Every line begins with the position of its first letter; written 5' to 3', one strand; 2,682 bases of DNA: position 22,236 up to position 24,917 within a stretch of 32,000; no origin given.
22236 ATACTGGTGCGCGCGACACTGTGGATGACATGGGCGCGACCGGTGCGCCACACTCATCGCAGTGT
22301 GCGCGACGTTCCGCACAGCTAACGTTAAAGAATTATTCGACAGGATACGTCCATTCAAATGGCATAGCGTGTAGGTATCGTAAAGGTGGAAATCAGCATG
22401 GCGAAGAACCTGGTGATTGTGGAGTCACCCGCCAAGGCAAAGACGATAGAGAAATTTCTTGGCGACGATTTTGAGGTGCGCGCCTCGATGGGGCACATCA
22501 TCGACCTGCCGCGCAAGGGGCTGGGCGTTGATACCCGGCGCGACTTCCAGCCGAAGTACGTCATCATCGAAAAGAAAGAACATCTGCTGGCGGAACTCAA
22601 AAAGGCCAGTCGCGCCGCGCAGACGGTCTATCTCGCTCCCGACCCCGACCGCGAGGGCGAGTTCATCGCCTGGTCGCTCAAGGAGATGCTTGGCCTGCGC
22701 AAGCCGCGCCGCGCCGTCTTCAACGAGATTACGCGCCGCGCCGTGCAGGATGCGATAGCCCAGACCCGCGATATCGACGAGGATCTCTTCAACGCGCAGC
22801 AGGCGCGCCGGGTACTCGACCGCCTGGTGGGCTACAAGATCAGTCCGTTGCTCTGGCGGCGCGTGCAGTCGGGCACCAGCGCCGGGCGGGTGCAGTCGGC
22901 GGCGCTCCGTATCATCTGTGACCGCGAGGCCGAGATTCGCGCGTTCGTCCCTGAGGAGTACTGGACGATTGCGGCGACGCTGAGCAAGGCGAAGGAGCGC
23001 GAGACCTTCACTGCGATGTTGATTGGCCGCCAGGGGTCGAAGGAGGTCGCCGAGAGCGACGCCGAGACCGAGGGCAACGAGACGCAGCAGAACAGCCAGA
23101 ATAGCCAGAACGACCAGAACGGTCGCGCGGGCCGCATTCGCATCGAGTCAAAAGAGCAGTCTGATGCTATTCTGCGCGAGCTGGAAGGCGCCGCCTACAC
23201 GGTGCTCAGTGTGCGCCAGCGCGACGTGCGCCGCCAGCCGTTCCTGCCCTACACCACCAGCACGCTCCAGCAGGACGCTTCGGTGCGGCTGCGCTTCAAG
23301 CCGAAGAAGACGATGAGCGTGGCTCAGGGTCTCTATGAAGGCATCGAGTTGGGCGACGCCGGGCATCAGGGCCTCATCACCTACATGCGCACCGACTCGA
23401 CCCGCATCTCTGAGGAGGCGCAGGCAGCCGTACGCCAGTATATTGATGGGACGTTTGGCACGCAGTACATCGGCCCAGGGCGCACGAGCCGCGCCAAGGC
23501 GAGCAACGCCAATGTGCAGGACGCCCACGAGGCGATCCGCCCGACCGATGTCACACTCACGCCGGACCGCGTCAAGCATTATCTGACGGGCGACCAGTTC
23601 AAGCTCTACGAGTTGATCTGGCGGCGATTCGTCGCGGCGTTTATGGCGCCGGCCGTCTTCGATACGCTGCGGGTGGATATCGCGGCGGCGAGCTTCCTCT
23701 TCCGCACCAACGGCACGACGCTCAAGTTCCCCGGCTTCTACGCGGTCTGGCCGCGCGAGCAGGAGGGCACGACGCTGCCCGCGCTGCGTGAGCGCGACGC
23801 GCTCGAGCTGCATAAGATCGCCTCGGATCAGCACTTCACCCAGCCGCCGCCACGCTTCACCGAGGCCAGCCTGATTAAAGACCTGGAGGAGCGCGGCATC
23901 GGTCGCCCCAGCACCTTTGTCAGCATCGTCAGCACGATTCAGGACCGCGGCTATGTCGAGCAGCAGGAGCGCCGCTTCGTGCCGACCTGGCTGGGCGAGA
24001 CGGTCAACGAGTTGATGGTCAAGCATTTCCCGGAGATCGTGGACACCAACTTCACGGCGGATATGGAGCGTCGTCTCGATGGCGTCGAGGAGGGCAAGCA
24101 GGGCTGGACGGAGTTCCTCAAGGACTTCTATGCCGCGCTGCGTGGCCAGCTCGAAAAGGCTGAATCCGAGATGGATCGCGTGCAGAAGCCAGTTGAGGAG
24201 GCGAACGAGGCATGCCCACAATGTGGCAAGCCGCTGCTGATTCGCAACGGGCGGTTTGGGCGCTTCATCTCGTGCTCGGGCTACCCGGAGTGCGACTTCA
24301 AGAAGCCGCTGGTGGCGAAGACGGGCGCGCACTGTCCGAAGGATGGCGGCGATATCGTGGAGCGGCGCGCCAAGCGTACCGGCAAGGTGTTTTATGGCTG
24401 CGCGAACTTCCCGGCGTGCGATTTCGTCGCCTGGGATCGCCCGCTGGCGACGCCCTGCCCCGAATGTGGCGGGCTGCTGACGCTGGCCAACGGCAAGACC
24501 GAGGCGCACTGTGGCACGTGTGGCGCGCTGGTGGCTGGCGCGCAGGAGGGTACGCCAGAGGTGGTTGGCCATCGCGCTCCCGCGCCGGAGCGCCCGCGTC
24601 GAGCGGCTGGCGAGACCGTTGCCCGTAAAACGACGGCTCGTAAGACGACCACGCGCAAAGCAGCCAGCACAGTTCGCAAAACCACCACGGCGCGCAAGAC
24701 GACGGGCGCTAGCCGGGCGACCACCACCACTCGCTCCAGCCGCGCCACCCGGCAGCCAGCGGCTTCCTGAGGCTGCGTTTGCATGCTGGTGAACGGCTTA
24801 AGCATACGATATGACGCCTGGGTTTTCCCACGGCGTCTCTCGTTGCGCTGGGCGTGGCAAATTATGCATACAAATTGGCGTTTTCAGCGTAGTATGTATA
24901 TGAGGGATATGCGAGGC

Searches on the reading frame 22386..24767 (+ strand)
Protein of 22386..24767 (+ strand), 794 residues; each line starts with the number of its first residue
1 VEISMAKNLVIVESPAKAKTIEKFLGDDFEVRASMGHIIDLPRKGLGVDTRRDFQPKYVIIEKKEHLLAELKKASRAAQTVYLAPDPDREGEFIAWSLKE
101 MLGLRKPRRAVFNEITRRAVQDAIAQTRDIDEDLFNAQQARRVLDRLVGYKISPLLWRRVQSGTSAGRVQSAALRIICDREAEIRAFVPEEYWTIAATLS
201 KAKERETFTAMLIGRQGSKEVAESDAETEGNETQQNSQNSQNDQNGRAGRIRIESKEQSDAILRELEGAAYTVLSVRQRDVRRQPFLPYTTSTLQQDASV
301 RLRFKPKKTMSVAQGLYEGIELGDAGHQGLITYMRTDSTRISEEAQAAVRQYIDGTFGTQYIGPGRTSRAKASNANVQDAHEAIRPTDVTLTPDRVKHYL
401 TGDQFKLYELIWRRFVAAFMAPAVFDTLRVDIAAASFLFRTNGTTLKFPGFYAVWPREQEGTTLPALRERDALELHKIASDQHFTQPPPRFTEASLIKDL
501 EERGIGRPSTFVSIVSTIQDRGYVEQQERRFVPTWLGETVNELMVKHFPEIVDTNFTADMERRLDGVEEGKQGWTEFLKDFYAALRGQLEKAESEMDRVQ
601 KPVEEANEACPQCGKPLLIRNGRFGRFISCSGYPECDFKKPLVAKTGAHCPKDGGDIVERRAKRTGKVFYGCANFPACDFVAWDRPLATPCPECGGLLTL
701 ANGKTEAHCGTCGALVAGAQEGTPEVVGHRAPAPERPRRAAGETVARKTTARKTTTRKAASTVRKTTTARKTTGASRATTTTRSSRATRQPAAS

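Call 30: search_protein_families(library=pfam, proteins=[window:22386-24767:+], max_evalue=0.001)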
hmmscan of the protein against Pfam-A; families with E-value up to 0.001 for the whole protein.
window:22386-24767:+ (794 aa): 3 families
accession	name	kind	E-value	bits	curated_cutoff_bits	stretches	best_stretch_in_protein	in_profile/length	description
PF01131.25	Topoisom_bac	-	5.9e-124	414.6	35.1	1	130-579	2-411/411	DNA topoisomerase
PF01396.24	Zn_ribbon_Top1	-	1.2e-25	89.4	32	2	608-643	2-37/39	Topoisomerase DNA binding C4 zinc finger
PF01751.28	Toprim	-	4.9e-20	71.9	23.1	1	9-115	2-96/96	Toprim domain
